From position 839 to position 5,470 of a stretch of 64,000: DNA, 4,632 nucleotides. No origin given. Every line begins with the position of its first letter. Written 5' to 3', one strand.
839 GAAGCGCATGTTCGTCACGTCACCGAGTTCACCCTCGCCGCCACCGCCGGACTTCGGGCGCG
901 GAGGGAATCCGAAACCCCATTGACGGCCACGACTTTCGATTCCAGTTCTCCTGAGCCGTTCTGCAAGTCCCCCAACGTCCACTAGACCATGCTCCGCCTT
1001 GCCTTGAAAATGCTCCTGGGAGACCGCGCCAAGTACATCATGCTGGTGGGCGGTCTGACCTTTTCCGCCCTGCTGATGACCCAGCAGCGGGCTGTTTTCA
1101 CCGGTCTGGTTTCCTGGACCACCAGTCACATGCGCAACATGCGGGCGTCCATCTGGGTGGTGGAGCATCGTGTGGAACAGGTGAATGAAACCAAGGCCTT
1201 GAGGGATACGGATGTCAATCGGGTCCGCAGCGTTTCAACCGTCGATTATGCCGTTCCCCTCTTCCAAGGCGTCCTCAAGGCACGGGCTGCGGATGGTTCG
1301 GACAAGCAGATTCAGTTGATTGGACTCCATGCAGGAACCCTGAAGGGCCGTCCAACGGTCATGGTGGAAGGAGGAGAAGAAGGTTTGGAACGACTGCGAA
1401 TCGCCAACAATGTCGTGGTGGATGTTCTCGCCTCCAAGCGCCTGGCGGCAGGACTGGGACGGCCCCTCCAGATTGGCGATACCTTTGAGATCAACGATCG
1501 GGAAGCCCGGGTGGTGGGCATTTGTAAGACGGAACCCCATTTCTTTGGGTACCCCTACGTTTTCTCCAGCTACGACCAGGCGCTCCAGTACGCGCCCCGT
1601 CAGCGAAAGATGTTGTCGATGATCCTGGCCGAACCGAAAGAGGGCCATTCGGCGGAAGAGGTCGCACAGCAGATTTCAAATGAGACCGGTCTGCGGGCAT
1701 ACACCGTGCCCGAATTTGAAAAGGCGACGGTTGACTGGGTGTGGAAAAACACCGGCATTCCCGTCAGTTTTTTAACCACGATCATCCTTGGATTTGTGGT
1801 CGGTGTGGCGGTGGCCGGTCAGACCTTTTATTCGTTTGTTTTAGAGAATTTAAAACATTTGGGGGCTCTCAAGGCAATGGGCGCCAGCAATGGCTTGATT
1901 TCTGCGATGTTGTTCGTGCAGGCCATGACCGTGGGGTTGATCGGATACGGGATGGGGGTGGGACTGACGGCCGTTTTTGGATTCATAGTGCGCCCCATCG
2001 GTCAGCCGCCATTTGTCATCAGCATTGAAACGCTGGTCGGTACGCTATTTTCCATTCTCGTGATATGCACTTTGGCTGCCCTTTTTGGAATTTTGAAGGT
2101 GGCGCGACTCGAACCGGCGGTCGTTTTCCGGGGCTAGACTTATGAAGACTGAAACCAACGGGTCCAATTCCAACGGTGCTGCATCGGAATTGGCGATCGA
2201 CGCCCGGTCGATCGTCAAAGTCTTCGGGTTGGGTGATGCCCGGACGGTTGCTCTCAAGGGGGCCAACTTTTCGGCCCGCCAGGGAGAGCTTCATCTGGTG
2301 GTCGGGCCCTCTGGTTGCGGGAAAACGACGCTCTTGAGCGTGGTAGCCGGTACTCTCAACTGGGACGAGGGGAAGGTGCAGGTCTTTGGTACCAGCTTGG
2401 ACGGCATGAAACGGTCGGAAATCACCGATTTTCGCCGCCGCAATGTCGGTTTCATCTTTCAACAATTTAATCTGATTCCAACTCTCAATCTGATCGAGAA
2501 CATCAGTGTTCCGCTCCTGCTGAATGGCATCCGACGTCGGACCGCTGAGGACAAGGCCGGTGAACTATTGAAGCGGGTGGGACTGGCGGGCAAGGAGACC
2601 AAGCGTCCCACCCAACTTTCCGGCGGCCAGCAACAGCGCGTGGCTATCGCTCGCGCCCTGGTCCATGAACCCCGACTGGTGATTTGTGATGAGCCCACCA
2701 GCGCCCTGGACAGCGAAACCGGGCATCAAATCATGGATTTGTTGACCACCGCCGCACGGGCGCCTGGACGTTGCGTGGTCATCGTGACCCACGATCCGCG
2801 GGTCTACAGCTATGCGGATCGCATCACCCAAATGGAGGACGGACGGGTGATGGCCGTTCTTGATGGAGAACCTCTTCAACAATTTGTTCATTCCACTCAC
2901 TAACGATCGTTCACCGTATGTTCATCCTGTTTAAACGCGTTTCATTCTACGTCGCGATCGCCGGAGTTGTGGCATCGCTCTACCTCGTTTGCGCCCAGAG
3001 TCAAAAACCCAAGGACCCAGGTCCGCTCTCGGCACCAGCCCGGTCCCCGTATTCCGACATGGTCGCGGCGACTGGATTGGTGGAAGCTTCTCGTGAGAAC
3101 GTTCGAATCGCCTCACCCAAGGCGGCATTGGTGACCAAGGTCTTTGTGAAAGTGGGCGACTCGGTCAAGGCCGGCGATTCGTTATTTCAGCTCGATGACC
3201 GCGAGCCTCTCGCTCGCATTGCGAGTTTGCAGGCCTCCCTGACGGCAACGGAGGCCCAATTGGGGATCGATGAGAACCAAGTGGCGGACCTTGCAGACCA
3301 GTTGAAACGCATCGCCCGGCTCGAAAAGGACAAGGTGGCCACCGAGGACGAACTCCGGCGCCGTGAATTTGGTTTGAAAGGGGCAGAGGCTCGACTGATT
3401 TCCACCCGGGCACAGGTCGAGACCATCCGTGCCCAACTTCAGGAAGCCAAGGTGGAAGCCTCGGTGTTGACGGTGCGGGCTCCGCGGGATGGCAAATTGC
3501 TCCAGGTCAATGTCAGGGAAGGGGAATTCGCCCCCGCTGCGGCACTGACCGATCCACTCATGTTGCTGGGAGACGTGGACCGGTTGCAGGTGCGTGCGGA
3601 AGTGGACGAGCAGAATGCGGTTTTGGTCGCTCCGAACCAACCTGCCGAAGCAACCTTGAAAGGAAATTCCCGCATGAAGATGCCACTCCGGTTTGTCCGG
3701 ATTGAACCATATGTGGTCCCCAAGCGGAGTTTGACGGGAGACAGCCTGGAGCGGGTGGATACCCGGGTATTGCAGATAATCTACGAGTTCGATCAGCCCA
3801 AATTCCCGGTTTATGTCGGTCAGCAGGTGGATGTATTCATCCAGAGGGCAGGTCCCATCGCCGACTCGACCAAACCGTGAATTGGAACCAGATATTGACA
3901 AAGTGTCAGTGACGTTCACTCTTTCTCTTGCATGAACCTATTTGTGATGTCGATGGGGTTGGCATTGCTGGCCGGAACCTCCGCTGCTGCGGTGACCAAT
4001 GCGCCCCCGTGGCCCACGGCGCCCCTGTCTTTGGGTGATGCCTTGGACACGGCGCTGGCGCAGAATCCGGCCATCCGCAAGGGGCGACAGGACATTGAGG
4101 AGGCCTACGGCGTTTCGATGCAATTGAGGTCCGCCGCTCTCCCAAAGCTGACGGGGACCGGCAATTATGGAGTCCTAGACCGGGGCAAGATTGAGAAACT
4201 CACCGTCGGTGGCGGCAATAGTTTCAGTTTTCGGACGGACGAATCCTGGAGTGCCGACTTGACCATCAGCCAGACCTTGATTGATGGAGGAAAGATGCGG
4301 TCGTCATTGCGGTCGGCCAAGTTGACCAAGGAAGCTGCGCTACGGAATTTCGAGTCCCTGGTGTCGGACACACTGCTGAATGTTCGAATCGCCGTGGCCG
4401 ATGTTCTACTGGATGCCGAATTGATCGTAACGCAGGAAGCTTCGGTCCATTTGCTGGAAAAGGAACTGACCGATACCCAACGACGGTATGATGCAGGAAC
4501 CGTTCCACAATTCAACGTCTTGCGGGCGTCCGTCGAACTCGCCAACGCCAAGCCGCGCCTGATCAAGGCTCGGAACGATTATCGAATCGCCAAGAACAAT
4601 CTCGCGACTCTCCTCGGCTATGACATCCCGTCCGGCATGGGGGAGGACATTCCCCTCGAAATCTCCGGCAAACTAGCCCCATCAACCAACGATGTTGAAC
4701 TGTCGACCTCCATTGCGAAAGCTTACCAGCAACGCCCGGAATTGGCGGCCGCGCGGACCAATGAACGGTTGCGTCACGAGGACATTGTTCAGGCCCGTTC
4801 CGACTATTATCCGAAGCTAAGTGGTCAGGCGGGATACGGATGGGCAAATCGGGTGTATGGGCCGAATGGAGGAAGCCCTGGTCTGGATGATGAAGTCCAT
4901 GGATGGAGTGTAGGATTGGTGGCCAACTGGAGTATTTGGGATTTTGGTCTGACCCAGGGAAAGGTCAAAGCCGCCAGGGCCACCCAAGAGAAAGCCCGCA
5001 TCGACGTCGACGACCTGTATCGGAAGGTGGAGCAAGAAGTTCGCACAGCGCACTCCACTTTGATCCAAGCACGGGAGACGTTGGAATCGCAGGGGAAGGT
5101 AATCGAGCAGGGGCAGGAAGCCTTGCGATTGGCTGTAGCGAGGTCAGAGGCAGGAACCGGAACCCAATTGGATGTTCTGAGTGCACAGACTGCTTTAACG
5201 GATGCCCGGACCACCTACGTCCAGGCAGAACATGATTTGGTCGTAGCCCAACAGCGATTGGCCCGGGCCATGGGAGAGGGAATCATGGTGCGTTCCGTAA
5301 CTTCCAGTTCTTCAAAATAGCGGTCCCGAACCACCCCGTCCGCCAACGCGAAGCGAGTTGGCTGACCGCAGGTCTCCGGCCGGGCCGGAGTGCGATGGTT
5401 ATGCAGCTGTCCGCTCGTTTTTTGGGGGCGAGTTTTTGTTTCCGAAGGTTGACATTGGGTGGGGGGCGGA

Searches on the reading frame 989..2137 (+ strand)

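Call 78: search_protein_families(library=pfam, proteins=[window:989-2137:+], max_evalue=0.00001)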
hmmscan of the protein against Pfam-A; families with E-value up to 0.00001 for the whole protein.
window:989-2137:+ (382 aa): 2 families
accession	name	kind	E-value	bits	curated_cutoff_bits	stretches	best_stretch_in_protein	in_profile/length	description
PF12704.14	MacB_PCD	-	1.2e-12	49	27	1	46-231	31-206/207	MacB-like periplasmic core domain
PF02687.27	FtsX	-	4e-11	43.5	25.5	1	265-376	4-120/120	FtsX-like permease C-terminal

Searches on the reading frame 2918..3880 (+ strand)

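Call 78: search_protein_families(library=pfam, proteins=[window:2918-3880:+], max_evalue=0.00001)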
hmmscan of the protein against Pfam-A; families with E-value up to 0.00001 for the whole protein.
window:2918-3880:+ (320 aa): 3 families
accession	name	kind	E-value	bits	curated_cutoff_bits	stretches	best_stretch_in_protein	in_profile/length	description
PF16576.10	HlyD_D23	-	9.4e-17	61.4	30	1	46-268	3-190/214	Barrel-sandwich domain of CusB or HlyD membrane-fusion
PF13437.12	HlyD_3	-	4.2e-13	50.4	22.2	1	185-268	1-82/106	HlyD family secretion protein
PF13533.13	Biotin_lipoyl_2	-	1.8e-12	47.2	29.8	1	62-93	1-32/32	Biotin-lipoyl like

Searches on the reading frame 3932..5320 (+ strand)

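Call 78: search_protein_families(library=pfam, proteins=[window:3932-5320:+], max_evalue=0.00001)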
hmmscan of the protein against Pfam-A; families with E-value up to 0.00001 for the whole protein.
window:3932-5320:+ (462 aa): 1 family
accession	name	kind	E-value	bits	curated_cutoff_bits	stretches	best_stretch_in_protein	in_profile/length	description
PF02321.23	OEP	-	7.2e-75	251.3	22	2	257-448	1-187/187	Outer membrane efflux protein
